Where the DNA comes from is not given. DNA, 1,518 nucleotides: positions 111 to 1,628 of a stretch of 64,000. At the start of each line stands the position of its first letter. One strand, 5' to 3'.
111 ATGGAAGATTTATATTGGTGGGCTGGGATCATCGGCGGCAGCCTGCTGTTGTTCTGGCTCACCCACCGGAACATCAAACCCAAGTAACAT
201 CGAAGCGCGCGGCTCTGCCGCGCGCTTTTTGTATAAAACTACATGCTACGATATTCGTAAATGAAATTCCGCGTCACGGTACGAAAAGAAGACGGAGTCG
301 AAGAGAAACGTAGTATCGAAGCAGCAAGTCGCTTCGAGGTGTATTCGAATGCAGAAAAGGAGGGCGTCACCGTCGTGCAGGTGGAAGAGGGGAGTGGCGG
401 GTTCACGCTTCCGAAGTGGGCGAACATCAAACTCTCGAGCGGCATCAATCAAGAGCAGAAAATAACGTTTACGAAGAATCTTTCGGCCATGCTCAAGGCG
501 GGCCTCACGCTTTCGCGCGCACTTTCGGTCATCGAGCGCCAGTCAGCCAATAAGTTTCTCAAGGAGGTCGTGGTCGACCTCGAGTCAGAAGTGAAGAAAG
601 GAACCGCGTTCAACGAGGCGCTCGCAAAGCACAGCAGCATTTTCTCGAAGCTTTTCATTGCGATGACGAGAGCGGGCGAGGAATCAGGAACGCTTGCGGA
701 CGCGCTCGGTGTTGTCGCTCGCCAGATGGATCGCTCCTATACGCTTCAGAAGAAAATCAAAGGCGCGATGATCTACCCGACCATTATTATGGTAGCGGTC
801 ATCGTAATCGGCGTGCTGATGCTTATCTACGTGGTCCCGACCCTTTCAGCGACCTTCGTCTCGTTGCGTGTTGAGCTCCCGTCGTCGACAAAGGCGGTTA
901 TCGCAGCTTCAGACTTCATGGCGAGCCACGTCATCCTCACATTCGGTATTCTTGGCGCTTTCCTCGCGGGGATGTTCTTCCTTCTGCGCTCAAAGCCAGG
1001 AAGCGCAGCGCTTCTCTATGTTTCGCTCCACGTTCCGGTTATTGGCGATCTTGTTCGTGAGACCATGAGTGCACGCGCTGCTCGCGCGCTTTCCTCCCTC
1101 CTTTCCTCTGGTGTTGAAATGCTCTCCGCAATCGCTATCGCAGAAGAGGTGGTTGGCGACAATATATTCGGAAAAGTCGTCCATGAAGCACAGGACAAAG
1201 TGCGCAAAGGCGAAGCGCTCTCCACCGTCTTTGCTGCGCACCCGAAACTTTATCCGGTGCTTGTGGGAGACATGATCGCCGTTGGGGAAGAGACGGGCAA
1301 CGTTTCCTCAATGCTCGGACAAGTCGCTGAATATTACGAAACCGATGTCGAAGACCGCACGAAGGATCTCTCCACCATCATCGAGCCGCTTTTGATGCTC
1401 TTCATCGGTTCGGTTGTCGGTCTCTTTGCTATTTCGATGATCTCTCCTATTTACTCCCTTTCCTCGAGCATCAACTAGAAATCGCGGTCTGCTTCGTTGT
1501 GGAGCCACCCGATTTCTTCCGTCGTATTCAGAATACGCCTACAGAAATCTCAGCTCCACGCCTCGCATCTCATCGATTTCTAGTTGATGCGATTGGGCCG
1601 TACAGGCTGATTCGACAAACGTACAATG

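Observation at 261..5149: Type IV pilus module with PilC and three prepilin-like genes, two encoding ~485-aa Thr/Ser-rich giant pilins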

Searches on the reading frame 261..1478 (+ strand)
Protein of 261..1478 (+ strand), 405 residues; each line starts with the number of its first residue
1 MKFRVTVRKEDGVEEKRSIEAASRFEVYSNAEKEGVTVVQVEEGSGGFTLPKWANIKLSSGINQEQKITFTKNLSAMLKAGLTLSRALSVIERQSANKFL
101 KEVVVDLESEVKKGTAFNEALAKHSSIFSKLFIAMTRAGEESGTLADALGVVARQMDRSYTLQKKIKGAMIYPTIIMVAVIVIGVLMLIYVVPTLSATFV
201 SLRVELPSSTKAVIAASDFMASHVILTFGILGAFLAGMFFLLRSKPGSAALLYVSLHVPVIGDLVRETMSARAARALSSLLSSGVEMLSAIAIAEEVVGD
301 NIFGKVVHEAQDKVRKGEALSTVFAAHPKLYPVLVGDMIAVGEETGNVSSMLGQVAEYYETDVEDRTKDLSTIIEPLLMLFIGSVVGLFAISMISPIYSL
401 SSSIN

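Call 3: search_protein_families(library=pfam, proteins=[window:261-1478:+], max_evalue=1)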
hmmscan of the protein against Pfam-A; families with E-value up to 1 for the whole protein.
window:261-1478:+ (405 aa): 2 families
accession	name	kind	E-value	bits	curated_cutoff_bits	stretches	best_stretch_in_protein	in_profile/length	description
PF00482.28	T2SSF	-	3.2e-57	192.3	25.2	2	70-193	1-125/125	Type II secretion system (T2SS), protein F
PF12351.13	Fig1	-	0.57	10.5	25.3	0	162-234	68-135/188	Ca2+ regulator and membrane fusion protein Fig1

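Call 4: search_protein_families(library=ncbifam, proteins=[window:261-1478:+], max_evalue=1)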
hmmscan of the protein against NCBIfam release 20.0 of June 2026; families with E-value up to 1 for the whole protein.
window:261-1478:+ (405 aa): 7 families
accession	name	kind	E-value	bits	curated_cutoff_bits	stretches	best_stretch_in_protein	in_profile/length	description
TIGR02120.1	GspF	equivalog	2.4e-91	307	424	1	7-404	5-401/401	type II secretion system inner membrane protein GspF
NF052607.1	T4PiliAsmPilCThrm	equivalog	1.4e-78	264.8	700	1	3-400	4-400/406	type IV pilus assembly protein PilC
NF052606.1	T4PiliAsmPilCMyx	equivalog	8.8e-73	245.5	700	1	6-404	25-418/419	type IV pilus assembly protein PilC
NF007861.0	PRK10573.1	equivalog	2.8e-67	227.5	401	1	61-404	55-398/401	protein transport protein HofC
NF047826.1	T3SSXpsF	equivalog_domain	1.3e-64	218.5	650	1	16-404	17-404/405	type II secretion system protein XpsF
NF041012.2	T4P_ComGB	equivalog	2.5e-44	152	240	1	66-400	2-330/332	competence type IV pilus assembly protein ComGB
NF045751.1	MPN385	equivalog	0.065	13.9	120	1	337-400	36-99/105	MPN385 family protein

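Call 7: find_encoding_contigs(protein=window:261-1478:+, flank=10000, max_places=6)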
Protein window:261-1478:+ (405 aa): 5 contigs read that carry it; 2 places shown.
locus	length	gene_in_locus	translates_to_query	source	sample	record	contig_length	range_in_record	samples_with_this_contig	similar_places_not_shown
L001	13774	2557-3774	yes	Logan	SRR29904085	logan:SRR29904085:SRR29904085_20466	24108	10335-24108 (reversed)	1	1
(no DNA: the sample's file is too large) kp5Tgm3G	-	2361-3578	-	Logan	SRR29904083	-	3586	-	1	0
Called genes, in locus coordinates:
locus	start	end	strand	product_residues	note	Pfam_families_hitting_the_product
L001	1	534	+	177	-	?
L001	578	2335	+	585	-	PF05157:MshEN, PF00437:T2SSE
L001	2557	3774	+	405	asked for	PF00482:T2SSF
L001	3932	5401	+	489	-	PF13620:CarboxypepD_reg (weak)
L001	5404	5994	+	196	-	-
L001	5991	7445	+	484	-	-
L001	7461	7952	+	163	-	-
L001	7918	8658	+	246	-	PF00121:TIM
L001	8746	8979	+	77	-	-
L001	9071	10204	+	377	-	PF00162:PGK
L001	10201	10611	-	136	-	PF11969:DcpS_C, PF01230:HIT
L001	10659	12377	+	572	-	PF01368:DHH, PF02272:DHHA1, PF17768:RecJ_OB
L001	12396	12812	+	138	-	PF00075:RNase_H, PF13456:RVT_3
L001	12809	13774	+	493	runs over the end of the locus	PF13567:DUF4131, PF03772:Competence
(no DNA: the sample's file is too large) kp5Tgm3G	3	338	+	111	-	?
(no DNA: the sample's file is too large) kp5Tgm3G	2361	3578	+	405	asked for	PF00482:T2SSF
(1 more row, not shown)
